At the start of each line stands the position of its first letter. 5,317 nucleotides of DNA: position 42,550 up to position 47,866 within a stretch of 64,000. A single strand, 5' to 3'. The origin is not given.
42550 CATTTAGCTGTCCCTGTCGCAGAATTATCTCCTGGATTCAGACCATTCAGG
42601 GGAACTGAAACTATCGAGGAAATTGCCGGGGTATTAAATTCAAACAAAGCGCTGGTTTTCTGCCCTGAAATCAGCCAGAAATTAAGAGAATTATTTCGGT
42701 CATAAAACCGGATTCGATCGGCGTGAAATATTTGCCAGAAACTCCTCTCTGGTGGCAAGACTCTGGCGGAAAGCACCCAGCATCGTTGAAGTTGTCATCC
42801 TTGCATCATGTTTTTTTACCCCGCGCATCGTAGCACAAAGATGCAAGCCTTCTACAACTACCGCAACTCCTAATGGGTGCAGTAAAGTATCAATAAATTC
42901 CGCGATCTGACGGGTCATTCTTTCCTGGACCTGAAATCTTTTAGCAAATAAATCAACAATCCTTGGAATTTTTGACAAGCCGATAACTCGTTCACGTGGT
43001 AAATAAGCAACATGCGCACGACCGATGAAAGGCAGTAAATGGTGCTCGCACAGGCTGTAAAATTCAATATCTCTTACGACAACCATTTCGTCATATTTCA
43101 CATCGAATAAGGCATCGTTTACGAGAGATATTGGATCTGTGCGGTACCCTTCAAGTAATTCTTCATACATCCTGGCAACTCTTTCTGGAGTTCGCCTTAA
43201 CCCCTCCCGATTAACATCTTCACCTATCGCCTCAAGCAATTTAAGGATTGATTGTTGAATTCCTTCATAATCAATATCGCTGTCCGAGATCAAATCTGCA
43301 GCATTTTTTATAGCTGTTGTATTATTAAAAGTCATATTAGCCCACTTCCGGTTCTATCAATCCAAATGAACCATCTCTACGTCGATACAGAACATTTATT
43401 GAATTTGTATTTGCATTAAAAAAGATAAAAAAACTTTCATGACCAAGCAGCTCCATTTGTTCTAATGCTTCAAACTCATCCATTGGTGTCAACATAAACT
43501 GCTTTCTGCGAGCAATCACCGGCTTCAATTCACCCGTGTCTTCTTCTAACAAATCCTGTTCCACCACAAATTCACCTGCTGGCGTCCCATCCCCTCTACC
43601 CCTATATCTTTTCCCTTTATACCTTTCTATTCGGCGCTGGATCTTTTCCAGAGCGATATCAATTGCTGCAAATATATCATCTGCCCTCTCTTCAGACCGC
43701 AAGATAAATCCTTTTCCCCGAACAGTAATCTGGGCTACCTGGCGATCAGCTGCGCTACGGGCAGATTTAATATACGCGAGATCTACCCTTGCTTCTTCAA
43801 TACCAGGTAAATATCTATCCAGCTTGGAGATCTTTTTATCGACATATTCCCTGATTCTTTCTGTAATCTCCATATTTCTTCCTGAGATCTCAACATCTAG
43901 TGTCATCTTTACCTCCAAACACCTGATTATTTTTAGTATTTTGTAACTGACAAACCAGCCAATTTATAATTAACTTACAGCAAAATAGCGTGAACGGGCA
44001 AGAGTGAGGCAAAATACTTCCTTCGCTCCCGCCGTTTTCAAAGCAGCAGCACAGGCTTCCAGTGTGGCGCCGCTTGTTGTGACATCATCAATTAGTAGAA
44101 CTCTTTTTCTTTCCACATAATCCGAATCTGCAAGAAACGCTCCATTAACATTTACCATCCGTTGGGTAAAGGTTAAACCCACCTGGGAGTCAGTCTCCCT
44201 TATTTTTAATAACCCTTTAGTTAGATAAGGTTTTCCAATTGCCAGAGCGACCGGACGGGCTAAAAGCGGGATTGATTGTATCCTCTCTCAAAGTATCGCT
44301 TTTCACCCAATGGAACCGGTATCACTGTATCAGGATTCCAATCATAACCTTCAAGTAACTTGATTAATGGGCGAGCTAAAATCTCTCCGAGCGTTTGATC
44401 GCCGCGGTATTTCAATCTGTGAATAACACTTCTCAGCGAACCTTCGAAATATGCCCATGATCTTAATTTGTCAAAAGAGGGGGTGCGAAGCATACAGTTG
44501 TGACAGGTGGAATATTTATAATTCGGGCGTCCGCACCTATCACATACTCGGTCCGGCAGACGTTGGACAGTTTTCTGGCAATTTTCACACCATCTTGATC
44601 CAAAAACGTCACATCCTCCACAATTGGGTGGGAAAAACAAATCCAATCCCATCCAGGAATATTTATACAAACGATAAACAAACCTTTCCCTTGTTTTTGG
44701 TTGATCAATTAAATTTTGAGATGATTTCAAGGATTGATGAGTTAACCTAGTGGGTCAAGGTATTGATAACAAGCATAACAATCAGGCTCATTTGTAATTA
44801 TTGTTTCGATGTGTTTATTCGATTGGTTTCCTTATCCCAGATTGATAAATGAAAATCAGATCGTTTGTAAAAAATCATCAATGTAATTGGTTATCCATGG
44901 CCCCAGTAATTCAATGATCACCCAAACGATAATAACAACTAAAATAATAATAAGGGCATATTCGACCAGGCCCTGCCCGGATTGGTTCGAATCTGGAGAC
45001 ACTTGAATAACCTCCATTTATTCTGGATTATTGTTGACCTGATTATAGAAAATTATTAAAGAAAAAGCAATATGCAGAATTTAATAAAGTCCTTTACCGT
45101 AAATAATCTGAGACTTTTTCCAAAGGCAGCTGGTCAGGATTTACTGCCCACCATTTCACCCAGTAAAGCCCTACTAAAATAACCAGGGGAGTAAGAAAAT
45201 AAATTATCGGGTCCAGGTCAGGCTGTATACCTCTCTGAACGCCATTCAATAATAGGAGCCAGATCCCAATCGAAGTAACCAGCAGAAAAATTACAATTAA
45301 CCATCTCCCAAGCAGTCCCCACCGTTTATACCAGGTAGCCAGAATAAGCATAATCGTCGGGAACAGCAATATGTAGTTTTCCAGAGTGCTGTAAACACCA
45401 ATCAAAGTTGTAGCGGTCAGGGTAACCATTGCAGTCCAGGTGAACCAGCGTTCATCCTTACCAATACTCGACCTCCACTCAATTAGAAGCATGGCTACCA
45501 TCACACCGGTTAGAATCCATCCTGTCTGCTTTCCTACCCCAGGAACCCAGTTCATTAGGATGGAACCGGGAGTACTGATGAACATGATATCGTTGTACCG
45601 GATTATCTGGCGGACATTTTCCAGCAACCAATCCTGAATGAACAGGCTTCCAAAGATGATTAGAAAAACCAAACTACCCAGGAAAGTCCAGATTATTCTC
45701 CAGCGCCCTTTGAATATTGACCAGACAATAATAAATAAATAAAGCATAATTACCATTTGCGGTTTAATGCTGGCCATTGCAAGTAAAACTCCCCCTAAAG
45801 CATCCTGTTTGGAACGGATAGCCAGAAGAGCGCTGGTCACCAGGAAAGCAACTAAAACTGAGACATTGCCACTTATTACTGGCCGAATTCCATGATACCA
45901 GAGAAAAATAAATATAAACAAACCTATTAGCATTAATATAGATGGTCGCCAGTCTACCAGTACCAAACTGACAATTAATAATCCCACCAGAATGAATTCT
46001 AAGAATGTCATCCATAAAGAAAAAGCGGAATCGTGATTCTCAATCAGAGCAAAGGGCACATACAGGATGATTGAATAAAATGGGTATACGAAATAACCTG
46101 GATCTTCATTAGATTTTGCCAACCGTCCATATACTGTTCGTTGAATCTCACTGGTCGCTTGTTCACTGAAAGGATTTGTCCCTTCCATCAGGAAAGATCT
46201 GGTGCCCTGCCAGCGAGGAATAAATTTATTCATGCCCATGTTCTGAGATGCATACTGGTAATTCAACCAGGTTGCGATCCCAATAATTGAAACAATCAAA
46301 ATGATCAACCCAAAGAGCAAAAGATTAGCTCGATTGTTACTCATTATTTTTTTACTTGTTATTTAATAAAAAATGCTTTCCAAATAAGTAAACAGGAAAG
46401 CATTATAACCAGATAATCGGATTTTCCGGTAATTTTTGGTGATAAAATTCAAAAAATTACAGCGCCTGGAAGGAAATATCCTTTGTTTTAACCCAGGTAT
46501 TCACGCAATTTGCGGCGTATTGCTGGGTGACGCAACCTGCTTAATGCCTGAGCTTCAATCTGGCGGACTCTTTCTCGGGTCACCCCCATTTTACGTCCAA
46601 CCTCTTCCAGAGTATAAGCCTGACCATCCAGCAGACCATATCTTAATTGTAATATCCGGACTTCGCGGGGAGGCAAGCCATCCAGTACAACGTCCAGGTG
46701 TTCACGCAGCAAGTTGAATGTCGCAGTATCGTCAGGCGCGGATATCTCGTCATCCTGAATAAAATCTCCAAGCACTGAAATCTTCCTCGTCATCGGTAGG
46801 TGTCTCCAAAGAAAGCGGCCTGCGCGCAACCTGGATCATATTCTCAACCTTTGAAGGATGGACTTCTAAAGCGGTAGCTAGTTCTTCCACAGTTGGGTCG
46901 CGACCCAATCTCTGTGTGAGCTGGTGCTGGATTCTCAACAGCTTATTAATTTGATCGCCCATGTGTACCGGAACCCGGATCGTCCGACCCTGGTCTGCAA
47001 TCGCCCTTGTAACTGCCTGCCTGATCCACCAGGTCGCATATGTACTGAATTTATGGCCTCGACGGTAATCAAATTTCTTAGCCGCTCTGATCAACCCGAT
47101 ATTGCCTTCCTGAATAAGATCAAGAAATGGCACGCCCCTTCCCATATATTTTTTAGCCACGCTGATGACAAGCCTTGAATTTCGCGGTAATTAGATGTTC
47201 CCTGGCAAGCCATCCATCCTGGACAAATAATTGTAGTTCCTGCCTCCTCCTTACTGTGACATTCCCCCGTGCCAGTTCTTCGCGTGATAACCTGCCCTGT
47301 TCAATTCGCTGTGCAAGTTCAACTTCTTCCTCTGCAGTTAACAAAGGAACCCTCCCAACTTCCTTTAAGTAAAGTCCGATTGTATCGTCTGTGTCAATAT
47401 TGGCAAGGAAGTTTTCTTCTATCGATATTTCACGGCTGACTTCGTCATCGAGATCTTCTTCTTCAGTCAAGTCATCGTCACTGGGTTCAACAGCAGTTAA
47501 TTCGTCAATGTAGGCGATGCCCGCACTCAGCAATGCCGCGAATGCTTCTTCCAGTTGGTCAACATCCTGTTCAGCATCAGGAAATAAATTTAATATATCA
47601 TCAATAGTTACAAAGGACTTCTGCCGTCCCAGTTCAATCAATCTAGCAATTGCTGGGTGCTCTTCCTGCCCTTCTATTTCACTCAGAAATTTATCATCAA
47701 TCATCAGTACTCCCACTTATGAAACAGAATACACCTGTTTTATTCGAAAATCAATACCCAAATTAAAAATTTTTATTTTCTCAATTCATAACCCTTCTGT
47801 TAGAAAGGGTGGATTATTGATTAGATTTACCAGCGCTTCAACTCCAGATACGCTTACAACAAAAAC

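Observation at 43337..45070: Unannotated Flp pilin heads a flp-comF-hpf unit: possible Tad-pilus DNA uptake link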

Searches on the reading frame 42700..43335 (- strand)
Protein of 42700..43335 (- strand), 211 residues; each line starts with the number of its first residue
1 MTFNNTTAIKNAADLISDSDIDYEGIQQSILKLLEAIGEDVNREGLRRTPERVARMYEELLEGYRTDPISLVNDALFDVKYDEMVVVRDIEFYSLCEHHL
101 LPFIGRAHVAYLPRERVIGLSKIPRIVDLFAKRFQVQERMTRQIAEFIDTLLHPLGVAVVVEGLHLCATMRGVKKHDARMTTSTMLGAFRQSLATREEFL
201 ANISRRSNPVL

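Call 3: search_protein_families(library=pfam, proteins=[window:42700-43335:-], max_evalue=0.01)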
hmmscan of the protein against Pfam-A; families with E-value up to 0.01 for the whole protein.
window:42700-43335:- (211 aa): 1 family
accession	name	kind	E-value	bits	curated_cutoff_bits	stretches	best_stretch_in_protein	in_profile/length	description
PF01227.27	GTP_cyclohydroI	-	5.8e-75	251.1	27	1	26-203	1-178/179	GTP cyclohydrolase I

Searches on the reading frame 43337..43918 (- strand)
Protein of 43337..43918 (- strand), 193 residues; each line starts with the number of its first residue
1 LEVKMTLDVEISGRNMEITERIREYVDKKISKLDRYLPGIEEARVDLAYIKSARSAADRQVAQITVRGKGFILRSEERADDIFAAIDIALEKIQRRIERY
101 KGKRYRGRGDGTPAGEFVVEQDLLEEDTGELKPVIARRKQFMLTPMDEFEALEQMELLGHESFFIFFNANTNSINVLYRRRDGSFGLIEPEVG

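Call 3: search_protein_families(library=pfam, proteins=[window:43337-43918:-], max_evalue=0.01)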
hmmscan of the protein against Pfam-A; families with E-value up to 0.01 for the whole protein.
window:43337-43918:- (193 aa): 2 families
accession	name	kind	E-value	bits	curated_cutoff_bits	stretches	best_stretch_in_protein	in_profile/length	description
PF02482.25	Ribosomal_S30AE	-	5.8e-24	85.1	23.7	1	9-104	1-87/88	Sigma 54 modulation protein / S30EA ribosomal protein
PF16321.10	Ribosom_S30AE_C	-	6.3e-21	74.3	25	1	132-187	3-57/57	Sigma 54 modulation/S30EA ribosomal protein C terminus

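Call 8: search_protein_families(library=ncbifam, proteins=[window:43337-43918:-], max_evalue=10)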
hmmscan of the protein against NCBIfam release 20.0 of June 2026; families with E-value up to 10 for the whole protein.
window:43337-43918:- (193 aa): 3 families
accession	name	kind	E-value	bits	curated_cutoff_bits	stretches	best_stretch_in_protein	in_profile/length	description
TIGR00741.1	yfiA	equivalog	8.5e-23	80.8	40.9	1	9-106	3-97/102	ribosome hibernation-promoting factor, HPF/YfiA family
NF007780.0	PRK10470.1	equivalog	1.4e-12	47.8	125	1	8-103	2-91/95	ribosome hibernation promoting factor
NF007654.0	PRK10324.1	equivalog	2.5e-05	24.8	158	1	9-104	3-92/113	ribosome-associated translation inhibitor RaiA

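Call 30: find_related_loci(query=window:43337-43906:-, collection=genome_contigs, flank=10000)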
Query window:43337-43906:- (189 aa) in genome_contigs; peptide patterns used: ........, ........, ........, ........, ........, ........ (x = any residue, [..] = any of these).
415 stretches matched a pattern; 173 encode a relative of the query (tblastn E <= 1e-3); the best 80 are kept; 80 distinct loci.
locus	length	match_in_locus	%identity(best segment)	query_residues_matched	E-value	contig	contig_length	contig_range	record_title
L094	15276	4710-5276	90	1-189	8e-112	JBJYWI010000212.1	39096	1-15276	MAG: Anaerolineales bacterium isolate J5_7_160517rDrA_8 J5_7_160517rDrA_8_000000000212, whole genome shotgun sequence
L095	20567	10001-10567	81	1-189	1e-100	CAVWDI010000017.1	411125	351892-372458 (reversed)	MAG: uncultured Chloroflexia bacterium isolate MFD03804.bin.2.42 genome assembly, contig: contig_37361, whole genome sho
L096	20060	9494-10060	78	1-189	3e-97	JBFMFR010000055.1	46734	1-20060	MAG: Chloroflexota bacterium isolate MAG276 MAG276_55, whole genome shotgun sequence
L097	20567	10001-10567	76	1-189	7e-95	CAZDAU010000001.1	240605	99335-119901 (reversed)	MAG TPA_asm: uncultured Anaerolinea sp. isolate binchicken_co274_325 genome assembly, contig: NODE_62_length_240605_cov_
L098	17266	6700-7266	76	1-189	8e-95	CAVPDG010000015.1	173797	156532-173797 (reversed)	MAG: uncultured Chloroflexia bacterium isolate MFD00032.bin.2.110 genome assembly, contig: contig_35877, whole genome sh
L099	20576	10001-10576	74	1-189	1e-94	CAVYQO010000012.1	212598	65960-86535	MAG: uncultured Chloroflexia bacterium isolate MFD04716.bin.2.130 genome assembly, contig: contig_41242, whole genome sh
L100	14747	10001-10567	76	1-189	2e-94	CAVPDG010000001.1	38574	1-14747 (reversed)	MAG: uncultured Chloroflexia bacterium isolate MFD00032.bin.2.110 genome assembly, contig: contig_100562, whole genome s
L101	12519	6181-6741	75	1-189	3e-94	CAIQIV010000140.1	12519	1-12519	MAG: uncultured Chloroflexi bacterium isolate LaPlata_bin-0303 genome assembly, contig: bin-0303:140/865, whole genome s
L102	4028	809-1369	75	1-189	4e-94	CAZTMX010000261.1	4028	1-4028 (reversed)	MAG TPA_asm: uncultured Anaerolineaceae bacterium isolate binchicken_co22_211 genome assembly, contig: NODE_20885_length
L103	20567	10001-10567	77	1-189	2e-93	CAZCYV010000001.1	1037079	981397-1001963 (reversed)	MAG TPA_asm: uncultured Anaerolinea sp. isolate binchicken_co274_310 genome assembly, contig: NODE_1_length_1037079_cov_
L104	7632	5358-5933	74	1-189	3e-93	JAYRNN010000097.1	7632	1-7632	MAG: Anaerolineales bacterium isolate XM2_XAASGE4bin.2 k141_333698, whole genome shotgun sequence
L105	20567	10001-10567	74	1-189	5e-93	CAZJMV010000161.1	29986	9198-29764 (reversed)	MAG TPA_asm: uncultured Anaerolineaceae bacterium isolate SRP067234_co1_294 genome assembly, contig: k99_241043, whole g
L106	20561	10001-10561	75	1-189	3e-93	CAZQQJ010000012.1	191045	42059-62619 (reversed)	MAG TPA_asm: uncultured Anaerolinea sp. isolate SRP278314_co2_69 genome assembly, contig: NODE_112_length_191045_cov_39.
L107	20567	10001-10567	76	1-189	1e-92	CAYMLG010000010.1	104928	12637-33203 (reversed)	MAG TPA_asm: uncultured Anaerolineaceae bacterium isolate binchicken_co350_84 genome assembly, contig: NODE_267_length_1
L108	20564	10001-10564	75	1-189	9e-93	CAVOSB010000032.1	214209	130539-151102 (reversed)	MAG: uncultured Chloroflexia bacterium isolate MFD00032.bin.2.69 genome assembly, contig: contig_76683, whole genome sho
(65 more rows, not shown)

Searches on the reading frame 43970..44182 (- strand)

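Call 3: search_protein_families(library=pfam, proteins=[window:43970-44182:-], max_evalue=0.01)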
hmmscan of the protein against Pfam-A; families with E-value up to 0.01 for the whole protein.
window:43970-44182:- (70 aa): 1 family
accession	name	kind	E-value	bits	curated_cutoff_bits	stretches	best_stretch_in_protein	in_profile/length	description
PF00156.33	Pribosyltran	-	5.7e-09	35.9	26.3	1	18-63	80-125/158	Phosphoribosyl transferase domain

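Call 8: search_protein_families(library=ncbifam, proteins=[window:43970-44182:-], max_evalue=10)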
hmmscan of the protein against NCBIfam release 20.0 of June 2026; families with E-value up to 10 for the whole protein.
window:43970-44182:- (70 aa): 36 families (the best 25 are shown)
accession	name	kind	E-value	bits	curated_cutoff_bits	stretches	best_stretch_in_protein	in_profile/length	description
TIGR00201.1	comF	subfamily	4.6e-10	39.7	233.55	1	5-63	132-190/190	ComF family protein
NF002620.0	PRK02277.1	subfamily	1.1e-07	31.7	115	1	10-62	126-178/201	orotate phosphoribosyltransferase-like protein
NF005537.0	PRK07199.1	subfamily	6.5e-07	28.7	322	1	17-59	203-245/301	ribose-phosphate diphosphokinase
NF008616.0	PRK11595.1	equivalog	1.7e-06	27.7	304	1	3-63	166-225/227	DNA utilization protein GntX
TIGR01251.1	ribP_PPkin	subfamily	2e-06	26.9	113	1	23-59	208-244/309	ribose-phosphate diphosphokinase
NF005592.0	PRK07322.1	subfamily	7.2e-06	25.5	143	1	19-56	114-151/180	adenine phosphoribosyltransferase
NF005299.0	PRK06827.1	subfamily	2.2e-05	23.4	327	1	22-60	262-300/383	phosphoribosylpyrophosphate synthetase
NF002320.0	PRK01259.1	subfamily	2.4e-05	23.9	297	1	23-59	212-248/316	ribose-phosphate diphosphokinase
NF006605.0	PRK09162.1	equivalog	3.5e-05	23.3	181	1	23-62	96-135/183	hypoxanthine-guanine phosphoribosyltransferase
NF004689.0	PRK06031.1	equivalog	5e-05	22.7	175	1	22-56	151-185/233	phosphoribosyltransferase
TIGR01203.1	HGPRTase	equivalog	5.4e-05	23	150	1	19-62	79-122/167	hypoxanthine phosphoribosyltransferase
NF002095.0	PRK00934.1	equivalog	0.00012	21.4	296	1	23-58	203-238/287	ribose-phosphate diphosphokinase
NF002636.0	PRK02304.1-5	equivalog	0.00018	21.1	125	1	24-61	116-153/176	adenine phosphoribosyltransferase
NF002635.0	PRK02304.1-4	subfamily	0.00023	20.8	146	1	24-54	114-144/188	adenine phosphoribosyltransferase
TIGR00336.1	pyrE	equivalog_domain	0.00037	20.3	106.8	1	23-56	106-139/173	orotate phosphoribosyltransferase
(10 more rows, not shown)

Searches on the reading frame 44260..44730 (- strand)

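Call 3: search_protein_families(library=pfam, proteins=[window:44260-44730:-], max_evalue=0.01)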
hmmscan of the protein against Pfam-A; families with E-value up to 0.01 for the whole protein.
window:44260-44730:- (156 aa): 1 family
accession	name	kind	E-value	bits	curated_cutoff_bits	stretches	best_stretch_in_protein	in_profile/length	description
PF18912.6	DZR_2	-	1.2e-09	38.3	27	1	29-80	2-56/56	Double zinc ribbon domain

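Call 8: search_protein_families(library=ncbifam, proteins=[window:44260-44730:-], max_evalue=10)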
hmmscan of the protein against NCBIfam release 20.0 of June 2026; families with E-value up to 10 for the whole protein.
window:44260-44730:- (156 aa): 3 families
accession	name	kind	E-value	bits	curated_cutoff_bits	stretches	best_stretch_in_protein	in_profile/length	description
NF008616.0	PRK11595.1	equivalog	3.2e-15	56.2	304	1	48-155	23-135/227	DNA utilization protein GntX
TIGR00201.1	comF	subfamily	2.8e-14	53.5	233.55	1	48-155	1-102/190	ComF family protein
NF002979.0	PRK03681.1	subfamily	0.28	11.4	121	1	46-67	71-91/116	hydrogenase/urease nickel incorporation protein HypA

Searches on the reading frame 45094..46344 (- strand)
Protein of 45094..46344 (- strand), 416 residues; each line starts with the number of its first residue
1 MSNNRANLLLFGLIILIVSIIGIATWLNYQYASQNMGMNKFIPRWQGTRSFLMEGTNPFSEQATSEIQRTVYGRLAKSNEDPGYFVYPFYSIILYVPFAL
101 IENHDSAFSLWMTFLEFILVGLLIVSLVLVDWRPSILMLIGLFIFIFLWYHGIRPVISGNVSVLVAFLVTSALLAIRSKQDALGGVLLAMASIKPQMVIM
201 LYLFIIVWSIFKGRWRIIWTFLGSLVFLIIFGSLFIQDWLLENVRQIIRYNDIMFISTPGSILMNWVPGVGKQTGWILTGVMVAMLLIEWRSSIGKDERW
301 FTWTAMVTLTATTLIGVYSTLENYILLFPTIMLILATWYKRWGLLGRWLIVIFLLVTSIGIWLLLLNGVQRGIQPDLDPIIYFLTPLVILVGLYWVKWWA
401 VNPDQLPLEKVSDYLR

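Call 3: search_protein_families(library=pfam, proteins=[window:45094-46344:-], max_evalue=0.01)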
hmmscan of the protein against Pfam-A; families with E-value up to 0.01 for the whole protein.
window:45094-46344:- (416 aa): 1 family
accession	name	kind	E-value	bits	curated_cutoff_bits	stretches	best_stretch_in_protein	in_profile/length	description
PF09594.16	GT87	-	3e-10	40.7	25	1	85-304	1-223/237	Glycosyltransferase family 87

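Call 8: search_protein_families(library=ncbifam, proteins=[window:45094-46344:-], max_evalue=10)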
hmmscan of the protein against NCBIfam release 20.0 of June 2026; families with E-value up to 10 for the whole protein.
window:45094-46344:- (416 aa): 2 families
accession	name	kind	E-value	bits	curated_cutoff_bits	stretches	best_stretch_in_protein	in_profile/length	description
NF038235.1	retron_Ec48_2TM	equivalog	0.12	11.9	65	1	13-62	64-114/219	retron Ec48 family effector membrane protein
NF007800.0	PRK10506.1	equivalog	0.15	11.8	158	1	271-312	6-46/163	prepilin peptidase-dependent protein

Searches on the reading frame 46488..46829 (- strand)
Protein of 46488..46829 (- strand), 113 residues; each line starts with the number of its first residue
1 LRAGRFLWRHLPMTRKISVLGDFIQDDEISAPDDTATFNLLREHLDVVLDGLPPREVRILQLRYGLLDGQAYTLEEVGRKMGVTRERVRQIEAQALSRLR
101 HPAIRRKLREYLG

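Call 31: search_protein_families(library=pfam, proteins=[window:46488-46829:-], max_evalue=0.001)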
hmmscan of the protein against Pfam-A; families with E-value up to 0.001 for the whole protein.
window:46488-46829:- (113 aa): 1 family
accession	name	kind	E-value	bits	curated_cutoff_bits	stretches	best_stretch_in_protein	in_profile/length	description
PF04545.22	Sigma70_r4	-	4.3e-20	71.4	24.1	1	48-101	1-50/50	Sigma-70, region 4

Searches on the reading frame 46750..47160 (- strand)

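Call 31: search_protein_families(library=pfam, proteins=[window:46750-47160:-], max_evalue=0.001)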
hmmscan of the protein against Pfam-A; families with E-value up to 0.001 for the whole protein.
window:46750-47160:- (136 aa): 2 families
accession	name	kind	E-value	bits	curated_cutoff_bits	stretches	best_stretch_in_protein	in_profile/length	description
PF04542.20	Sigma70_r2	-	6.5e-20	71.2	24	1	2-60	13-71/71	Sigma-70 region 2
PF04539.22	Sigma70_r3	-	7.4e-19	68.1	25.3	1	70-127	2-59/78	Sigma-70 region 3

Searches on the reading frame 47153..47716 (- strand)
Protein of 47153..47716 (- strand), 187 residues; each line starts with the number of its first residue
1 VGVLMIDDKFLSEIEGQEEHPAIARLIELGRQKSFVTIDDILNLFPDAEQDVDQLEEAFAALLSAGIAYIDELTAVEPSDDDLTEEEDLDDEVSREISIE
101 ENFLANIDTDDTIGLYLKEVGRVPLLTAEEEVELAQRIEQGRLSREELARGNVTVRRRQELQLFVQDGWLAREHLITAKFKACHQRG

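Call 31: search_protein_families(library=pfam, proteins=[window:47153-47716:-], max_evalue=0.001)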
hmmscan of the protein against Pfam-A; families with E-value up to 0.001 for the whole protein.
window:47153-47716:- (187 aa): 2 families
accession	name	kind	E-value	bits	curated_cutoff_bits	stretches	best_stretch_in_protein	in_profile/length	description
PF00140.25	Sigma70_r1_2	-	1.1e-16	60.9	22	1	111-142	1-32/34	Sigma-70 factor, region 1.2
PF03979.19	Sigma70_r1_1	-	9.1e-11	42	22.5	1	18-92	2-76/81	Sigma-70 factor, region 1.1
